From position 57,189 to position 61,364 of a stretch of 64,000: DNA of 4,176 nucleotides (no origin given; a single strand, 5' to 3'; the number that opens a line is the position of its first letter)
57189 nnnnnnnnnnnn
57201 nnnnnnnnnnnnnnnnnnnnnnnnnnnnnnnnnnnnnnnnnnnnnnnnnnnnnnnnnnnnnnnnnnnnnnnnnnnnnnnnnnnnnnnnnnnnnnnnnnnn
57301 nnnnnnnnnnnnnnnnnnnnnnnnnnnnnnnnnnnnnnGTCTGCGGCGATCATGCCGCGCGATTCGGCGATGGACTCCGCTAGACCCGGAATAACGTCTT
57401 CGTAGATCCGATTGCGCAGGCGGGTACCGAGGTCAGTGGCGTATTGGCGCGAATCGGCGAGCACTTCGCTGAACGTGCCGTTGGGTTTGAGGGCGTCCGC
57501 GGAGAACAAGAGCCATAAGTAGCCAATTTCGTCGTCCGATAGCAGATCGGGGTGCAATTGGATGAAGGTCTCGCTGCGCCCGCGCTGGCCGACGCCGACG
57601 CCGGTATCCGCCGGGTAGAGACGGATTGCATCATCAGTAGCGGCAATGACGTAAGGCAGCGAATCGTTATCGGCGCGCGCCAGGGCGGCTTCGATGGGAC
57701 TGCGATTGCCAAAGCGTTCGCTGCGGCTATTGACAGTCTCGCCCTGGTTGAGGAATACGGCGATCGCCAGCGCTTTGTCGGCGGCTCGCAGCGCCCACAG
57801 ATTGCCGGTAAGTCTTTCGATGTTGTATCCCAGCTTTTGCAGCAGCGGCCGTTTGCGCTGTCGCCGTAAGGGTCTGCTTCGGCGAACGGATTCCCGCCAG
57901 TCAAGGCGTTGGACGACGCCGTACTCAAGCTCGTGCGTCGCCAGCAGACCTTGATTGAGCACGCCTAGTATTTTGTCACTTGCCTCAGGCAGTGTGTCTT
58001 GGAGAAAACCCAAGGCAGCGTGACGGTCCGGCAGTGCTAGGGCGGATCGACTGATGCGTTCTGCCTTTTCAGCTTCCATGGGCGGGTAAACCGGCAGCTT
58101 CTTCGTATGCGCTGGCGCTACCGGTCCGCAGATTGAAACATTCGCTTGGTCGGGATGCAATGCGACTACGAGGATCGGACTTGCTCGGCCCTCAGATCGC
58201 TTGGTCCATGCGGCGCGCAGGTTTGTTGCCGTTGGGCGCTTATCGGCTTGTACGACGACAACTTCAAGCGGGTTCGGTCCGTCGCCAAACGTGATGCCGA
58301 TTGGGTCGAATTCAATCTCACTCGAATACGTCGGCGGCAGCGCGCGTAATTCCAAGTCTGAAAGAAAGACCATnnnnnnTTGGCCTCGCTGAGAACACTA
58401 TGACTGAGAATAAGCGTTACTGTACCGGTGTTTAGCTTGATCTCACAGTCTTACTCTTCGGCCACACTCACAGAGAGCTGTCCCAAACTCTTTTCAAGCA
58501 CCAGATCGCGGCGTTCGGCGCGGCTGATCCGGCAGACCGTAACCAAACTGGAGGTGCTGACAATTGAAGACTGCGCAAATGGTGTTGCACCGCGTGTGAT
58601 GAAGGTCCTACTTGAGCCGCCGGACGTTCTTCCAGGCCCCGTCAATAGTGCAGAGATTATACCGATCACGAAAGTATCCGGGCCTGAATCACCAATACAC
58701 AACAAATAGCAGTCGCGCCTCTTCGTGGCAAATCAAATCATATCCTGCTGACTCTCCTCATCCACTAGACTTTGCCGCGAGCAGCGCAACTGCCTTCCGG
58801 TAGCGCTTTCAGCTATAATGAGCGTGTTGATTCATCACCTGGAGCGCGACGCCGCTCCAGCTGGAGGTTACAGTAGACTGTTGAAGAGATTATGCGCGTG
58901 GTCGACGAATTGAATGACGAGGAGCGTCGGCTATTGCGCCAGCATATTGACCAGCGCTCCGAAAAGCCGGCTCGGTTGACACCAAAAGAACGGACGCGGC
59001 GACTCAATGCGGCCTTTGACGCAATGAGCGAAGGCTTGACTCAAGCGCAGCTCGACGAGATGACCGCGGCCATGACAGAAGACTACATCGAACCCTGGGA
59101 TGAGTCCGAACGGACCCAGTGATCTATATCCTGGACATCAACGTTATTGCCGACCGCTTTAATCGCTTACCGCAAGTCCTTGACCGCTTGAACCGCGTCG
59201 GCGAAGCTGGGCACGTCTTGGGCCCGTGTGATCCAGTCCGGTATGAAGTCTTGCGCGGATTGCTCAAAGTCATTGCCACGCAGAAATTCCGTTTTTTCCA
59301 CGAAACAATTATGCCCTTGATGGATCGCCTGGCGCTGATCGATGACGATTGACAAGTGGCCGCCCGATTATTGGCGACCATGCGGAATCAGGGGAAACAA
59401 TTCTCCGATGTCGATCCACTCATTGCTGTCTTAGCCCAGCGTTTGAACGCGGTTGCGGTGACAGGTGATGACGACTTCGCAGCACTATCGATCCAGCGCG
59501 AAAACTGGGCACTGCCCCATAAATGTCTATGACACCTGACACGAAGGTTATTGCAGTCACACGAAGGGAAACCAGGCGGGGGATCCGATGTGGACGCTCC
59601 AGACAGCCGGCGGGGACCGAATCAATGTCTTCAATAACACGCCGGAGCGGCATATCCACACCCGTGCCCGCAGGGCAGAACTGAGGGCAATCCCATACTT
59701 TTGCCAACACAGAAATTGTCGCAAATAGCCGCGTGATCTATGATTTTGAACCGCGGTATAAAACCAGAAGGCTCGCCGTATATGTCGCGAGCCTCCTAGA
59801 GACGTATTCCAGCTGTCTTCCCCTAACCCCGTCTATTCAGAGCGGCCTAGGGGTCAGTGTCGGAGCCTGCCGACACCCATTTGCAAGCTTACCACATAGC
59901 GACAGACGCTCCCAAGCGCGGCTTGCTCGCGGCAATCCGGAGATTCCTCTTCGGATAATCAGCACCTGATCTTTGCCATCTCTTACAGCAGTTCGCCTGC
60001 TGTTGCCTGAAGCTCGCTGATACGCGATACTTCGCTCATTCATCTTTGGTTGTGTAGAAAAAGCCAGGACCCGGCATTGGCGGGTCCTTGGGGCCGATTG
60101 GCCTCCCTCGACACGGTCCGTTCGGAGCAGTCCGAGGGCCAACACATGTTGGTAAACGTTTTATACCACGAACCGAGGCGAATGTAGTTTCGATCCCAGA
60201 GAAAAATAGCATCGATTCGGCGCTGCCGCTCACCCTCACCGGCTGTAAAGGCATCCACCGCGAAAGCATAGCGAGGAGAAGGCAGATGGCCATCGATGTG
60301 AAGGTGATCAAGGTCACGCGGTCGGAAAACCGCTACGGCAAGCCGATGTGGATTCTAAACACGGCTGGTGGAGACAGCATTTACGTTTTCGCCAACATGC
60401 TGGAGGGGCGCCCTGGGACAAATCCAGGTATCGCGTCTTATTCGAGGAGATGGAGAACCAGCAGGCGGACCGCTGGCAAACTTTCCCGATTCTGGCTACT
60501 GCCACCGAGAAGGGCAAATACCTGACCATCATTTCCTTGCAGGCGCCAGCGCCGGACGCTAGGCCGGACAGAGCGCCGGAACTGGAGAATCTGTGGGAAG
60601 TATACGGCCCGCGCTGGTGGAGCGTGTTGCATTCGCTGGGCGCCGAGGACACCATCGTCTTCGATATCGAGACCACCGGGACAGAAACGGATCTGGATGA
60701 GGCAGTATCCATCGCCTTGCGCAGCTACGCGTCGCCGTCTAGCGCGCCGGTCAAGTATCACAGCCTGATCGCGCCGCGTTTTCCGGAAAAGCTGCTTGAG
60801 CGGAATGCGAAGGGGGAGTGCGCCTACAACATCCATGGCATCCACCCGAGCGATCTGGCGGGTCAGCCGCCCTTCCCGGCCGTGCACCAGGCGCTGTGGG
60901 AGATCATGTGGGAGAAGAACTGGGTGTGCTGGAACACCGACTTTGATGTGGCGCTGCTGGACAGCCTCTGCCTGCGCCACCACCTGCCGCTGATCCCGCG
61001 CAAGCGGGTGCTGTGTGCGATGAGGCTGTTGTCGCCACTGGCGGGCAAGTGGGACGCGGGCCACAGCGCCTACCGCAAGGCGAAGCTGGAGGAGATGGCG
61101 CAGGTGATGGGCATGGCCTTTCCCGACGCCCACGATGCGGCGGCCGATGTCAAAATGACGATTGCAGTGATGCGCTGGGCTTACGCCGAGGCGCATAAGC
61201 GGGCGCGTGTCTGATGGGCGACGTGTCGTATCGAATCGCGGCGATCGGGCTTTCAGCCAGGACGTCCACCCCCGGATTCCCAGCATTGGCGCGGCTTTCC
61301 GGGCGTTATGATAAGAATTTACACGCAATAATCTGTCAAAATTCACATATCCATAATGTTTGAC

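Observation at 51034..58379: Translationally coupled PglX/type-IIG-like methyltransferase plus HKD-nuclease/SNF2-helicase fusion: a two-gene defence candidate that fits no canonical system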

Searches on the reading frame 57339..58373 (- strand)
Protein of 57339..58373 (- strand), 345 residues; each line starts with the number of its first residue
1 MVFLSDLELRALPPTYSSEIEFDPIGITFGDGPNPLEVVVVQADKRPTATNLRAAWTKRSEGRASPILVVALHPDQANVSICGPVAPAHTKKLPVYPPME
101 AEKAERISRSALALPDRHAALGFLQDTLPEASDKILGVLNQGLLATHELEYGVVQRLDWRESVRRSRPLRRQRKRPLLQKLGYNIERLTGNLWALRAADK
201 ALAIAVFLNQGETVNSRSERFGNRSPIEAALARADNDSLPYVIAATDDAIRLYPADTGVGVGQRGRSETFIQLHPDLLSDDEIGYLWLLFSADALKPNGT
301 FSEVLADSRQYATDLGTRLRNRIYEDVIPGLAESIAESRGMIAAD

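Call 38: predict_structure(alignment_id=A3)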
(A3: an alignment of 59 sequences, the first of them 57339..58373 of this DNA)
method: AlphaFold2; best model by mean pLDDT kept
length: 345 residues; sequences in the alignment: 59
mean_pLDDT: 91.3   pTM: 0.84
mean pLDDT of the five models: 91.3, 90.4, 90.0, 90.0, 90.0
residues with pLDDT >= 90: 237; 70-90: 105; 50-70: 3; < 50: 0
segments of 3 or more residues with pLDDT < 50: none
pLDDT, mean of each block of 10 residues (from residue 1): 83 87 93 89 94 94 89 94 85 90 94 89 88 84 92 93 97 96 95 94 95 89 93 96 95 92 86 94 96 95 94 89 89 89 74
secondary structure, 60 per line:
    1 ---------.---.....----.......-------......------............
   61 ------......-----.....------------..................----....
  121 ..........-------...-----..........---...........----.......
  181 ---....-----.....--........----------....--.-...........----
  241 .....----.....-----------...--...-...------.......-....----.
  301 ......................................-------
elements in order: H14-18 E23-29 E37-42 H49-60 E67-72 E78-82 E95-100 H101-112 H117-130 E138-140 H146-155 H159-169 H174-180 E184-187 E193-197 E200-207 H226-236 E241-245 E250-254 E271-273 H284-290 H292-295 H300-338

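Call 41: fold_search(model_id=the predicted structure, library=pdb)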
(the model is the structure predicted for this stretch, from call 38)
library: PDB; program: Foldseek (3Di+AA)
matches with E <= 10: 826; with E <= 0.001: 0
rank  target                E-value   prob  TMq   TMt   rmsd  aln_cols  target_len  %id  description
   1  7fiw_A                8.6e-03  0.13  0.13  0.08  19.2       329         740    9  Crystal structure of the complex formed by Wolbachia cytoplasmic incompatibility factors CidAwMel(ST) and CidBND1-ND2  (released 2022-04-06)
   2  7esy_B                4.1e-02  0.08  0.12  0.07  18.6       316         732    7  Crystal structure of the complex formed by Wolbachia cytoplasmic incompatibility factors CidA and CidBND1-ND2 from wPi (released 2021-11-10)
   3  5yh1                  6.7e-02  0.87  0.15  0.12   4.7        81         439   14  Member of s1p family of ribosomal proteins PF0399 DHH domain (released 2018-08-01)
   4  4at8_D                7.6e-02  0.07  0.11  0.12  17.1       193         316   14  Crystal structure of the NF90-NF45 dimerisation domain complex with ATP (released 2012-08-01)
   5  1k20_A                8.0e-02  0.51  0.17  0.19   8.5       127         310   14  Inorganic Pyrophosphatase (family II) from Streptococcus gordonii at 1.5 A resolution (released 2001-10-31)
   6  9qcc_M                8.5e-02  0.25  0.17  0.15  13.5       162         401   13  Activated XauSPARDA filament assembly with bound dsDNA substrate (released 2025-12-17)
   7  5x89                  9.1e-02  0.11  0.14  0.14  24.3       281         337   10  The X-ray crystal structure of subunit fusion RNA splicing endonuclease from Methanopyrus kandleri (released 2018-01-24)
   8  4at8_B                9.1e-02  0.07  0.11  0.12  17.1       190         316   14  Crystal structure of the NF90-NF45 dimerisation domain complex with ATP (released 2012-08-01)
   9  2wiw_A                9.6e-02  0.51  0.18  0.40   7.0       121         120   16  Crystal structures of Holliday junction resolvases from Archaeoglobus fulgidus bound to DNA substrate (released 2009-05-26)
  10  2wcz_B                1.2e-01  0.41  0.17  0.41   7.2       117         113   15  1.6A resolution structure of Archaeoglobus fulgidus Hjc, a Holliday junction resolvase from an archaeal hyperthermophi (released 2009-03-24)
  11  9qcc_Y                1.2e-01  0.06  0.16  0.14  29.8       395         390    8  Activated XauSPARDA filament assembly with bound dsDNA substrate (released 2025-12-17)
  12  2wiw_B                1.2e-01  0.41  0.18  0.39   7.1       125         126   14  Crystal structures of Holliday junction resolvases from Archaeoglobus fulgidus bound to DNA substrate (released 2009-05-26)
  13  3vx8_D                1.5e-01  0.06  0.13  0.14  16.2       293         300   10  Crystal structure of Arabidopsis thaliana Atg7NTD-Atg3 complex (released 2012-11-14)
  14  5xsp_B                1.6e-01  0.80  0.13  0.14   3.7        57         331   18  The catalytic domain of GdpP with 5'-pApA (released 2018-01-31)
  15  2iw4_B                1.6e-01  0.35  0.16  0.18   9.1       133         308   12  CRYSTAL STRUCTURE OF BASILLUS SUBTILIS FAMILY II INORGANIC PYROPHOSPHATASE MUTANT, H98Q, IN COMPLEX WITH PNP (released 2006-11-07)
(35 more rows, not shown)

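Call 64: search_protein_representatives(protein=window:57339-58373:-)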
Query: 345 residues. Proteins with E-value up to 0.001 (for the whole library): 726; up to 1e-10: 467; up to 1e-30: 200. The best 150 are listed.
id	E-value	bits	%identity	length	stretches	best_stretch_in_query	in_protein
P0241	1.3e-141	487.8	66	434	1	1-342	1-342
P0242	5.9e-82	291.7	46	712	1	15-340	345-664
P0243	3.5e-77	276.0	46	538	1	18-341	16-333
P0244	1.1e-74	267.8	44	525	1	3-341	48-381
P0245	2.9e-74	266.4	41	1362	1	6-340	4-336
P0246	2.9e-74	266.4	44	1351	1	3-341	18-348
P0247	2.3e-73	263.5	42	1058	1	9-339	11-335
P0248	7.1e-73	261.8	45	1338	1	22-341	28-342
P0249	5.8e-72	258.9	46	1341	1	21-341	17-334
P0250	6.0e-72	258.8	46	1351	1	26-341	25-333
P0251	1.2e-71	257.8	40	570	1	3-340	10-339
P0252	5.6e-71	255.6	43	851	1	3-339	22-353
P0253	1.2e-70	254.5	42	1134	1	21-337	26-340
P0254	2.2e-70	253.6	45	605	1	20-339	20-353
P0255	2.4e-70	253.5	42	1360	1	22-337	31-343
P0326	1.2e-47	179.0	39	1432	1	27-339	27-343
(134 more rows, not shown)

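Call 69: search_protein_families(library=pfam, proteins=[window:57339-58373:-], max_evalue=0.05)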
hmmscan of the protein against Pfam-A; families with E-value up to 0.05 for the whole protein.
window:57339-58373:- (345 aa): 0 families

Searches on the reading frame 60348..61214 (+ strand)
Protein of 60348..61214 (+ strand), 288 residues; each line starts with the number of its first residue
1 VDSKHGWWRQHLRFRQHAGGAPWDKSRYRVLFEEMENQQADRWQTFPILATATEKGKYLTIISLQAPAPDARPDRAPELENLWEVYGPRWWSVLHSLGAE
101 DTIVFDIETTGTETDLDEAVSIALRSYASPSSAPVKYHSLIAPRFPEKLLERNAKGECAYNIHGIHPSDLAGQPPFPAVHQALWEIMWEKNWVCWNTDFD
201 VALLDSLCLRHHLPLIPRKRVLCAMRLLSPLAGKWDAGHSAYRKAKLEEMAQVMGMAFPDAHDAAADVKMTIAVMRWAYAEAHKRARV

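Call 34: search_protein_families(library=pfam, proteins=[window:60348-61214:+], max_evalue=0.01)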
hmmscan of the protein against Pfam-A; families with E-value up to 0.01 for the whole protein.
window:60348-61214:+ (288 aa): 1 family
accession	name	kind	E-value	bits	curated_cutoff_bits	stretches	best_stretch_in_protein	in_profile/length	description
PF00929.31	RNase_T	-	3.5e-09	37.8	24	1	103-274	1-163/164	Exonuclease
